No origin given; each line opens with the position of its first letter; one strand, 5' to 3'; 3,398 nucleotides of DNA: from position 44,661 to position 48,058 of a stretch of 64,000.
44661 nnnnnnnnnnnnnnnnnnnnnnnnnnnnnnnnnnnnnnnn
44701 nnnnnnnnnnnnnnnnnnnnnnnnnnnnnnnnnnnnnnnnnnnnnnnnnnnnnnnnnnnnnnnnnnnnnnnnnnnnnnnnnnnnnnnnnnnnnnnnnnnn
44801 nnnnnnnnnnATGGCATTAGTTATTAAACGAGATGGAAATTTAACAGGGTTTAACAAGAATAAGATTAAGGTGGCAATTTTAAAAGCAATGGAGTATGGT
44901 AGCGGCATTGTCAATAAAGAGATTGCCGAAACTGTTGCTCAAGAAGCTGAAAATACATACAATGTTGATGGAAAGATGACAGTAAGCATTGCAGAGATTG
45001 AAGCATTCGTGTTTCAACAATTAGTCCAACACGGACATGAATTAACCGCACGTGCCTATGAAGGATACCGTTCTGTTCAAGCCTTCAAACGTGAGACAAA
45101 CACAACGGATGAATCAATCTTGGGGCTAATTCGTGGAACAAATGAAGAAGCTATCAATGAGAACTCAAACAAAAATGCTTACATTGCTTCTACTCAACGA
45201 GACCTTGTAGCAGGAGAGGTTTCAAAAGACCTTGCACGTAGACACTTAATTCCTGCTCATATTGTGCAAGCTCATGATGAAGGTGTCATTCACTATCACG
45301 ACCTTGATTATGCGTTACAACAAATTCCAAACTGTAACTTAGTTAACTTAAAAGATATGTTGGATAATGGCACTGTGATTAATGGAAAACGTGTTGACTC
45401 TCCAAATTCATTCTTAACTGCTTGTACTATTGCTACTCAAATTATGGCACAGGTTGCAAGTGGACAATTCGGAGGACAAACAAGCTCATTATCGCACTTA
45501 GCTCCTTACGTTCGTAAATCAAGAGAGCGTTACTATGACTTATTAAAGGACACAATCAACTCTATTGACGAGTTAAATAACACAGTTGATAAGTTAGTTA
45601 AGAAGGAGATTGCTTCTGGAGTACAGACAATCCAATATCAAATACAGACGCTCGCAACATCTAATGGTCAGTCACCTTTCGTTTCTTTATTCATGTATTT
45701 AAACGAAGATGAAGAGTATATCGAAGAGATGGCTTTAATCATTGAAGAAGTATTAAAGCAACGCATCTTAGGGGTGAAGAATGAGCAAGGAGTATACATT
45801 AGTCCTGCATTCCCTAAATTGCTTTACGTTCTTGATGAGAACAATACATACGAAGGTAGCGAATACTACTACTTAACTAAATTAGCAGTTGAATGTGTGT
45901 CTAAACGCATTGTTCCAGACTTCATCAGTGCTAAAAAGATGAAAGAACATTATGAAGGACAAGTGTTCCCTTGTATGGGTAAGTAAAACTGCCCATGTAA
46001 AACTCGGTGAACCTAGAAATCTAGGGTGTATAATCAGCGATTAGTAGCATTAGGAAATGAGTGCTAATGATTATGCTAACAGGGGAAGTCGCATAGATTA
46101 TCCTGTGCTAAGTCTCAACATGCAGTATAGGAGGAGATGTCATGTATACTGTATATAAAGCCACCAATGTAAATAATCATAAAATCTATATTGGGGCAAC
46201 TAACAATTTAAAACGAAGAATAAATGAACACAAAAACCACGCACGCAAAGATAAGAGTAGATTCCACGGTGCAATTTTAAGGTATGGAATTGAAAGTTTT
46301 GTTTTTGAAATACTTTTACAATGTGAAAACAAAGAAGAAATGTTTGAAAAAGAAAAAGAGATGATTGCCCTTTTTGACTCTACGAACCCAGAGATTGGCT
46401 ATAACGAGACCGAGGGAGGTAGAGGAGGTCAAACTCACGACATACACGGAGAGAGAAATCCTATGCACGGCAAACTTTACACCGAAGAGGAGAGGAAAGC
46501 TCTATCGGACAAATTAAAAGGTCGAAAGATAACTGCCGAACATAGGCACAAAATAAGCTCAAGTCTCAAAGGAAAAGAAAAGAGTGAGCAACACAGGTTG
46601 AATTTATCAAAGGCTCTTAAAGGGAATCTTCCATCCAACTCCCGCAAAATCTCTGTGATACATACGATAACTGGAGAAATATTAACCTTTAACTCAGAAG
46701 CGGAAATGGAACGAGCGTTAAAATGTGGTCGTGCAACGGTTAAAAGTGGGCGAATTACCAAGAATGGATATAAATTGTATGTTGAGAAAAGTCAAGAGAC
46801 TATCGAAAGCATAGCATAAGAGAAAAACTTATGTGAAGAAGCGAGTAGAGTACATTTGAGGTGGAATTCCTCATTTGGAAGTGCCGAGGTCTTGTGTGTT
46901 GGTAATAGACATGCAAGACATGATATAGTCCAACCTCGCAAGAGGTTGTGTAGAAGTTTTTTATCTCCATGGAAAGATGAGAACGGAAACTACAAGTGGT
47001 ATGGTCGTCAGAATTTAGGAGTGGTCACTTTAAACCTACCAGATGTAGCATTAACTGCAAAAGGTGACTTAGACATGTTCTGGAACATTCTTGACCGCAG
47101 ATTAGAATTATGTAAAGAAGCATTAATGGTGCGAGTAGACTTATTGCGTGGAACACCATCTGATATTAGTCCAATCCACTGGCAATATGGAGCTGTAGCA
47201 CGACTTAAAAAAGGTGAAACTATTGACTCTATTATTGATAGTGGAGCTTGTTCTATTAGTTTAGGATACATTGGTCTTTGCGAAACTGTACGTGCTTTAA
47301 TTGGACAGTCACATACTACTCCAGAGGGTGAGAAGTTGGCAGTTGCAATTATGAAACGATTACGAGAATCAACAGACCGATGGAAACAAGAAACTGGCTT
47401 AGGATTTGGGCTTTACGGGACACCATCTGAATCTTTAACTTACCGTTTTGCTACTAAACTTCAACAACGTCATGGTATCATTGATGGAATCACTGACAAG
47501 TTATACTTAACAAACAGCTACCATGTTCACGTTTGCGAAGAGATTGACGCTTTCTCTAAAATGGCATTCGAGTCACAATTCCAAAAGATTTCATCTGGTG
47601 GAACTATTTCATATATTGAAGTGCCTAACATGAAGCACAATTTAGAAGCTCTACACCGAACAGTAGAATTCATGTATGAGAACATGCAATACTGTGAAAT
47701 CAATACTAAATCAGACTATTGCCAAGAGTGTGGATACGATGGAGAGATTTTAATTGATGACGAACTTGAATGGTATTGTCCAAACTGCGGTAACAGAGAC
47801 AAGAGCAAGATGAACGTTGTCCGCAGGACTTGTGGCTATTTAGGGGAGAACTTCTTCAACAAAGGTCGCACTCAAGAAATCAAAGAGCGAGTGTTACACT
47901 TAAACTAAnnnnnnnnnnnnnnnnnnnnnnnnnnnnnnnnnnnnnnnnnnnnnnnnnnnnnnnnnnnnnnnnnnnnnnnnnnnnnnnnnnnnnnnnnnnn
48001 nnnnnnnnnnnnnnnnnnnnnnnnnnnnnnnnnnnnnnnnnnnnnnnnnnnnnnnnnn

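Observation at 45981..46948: Group I intron with a GIY-YIG homing endonuclease splitting nrdD; the P1 helix and a GNRA hairpin at the 3' splice site are readable by eye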

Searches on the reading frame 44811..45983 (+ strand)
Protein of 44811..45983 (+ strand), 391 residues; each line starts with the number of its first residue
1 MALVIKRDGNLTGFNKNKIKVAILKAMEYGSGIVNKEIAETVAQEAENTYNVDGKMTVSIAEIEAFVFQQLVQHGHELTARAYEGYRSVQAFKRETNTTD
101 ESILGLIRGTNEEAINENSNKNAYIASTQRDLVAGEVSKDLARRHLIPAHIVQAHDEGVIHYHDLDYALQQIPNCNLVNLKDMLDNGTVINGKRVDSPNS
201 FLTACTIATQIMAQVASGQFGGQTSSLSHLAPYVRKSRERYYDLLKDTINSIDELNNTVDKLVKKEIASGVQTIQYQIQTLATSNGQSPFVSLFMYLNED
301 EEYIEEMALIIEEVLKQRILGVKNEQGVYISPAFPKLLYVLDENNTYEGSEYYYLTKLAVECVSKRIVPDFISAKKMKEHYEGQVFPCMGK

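Call 4: search_protein_families(library=pfam, proteins=[window:44811-45983:+], max_evalue=0.01)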
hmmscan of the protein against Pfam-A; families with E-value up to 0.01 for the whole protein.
window:44811-45983:+ (391 aa): 2 families
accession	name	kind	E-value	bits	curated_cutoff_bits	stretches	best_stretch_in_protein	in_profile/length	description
PF13597.11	NRDD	-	1.9e-70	238.5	26.2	1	117-389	1-262/562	Anaerobic ribonucleoside-triphosphate reductase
PF03477.21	ATP-cone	-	7.2e-14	52.5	25.8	1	4-89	3-85/88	ATP cone domain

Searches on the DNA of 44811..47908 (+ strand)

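Call 5: search_dna_similar(query=window:44811-47908:+, collection=phages, mode=near, max_rows=40)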
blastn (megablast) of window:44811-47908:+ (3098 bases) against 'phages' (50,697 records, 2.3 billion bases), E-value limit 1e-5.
No match.
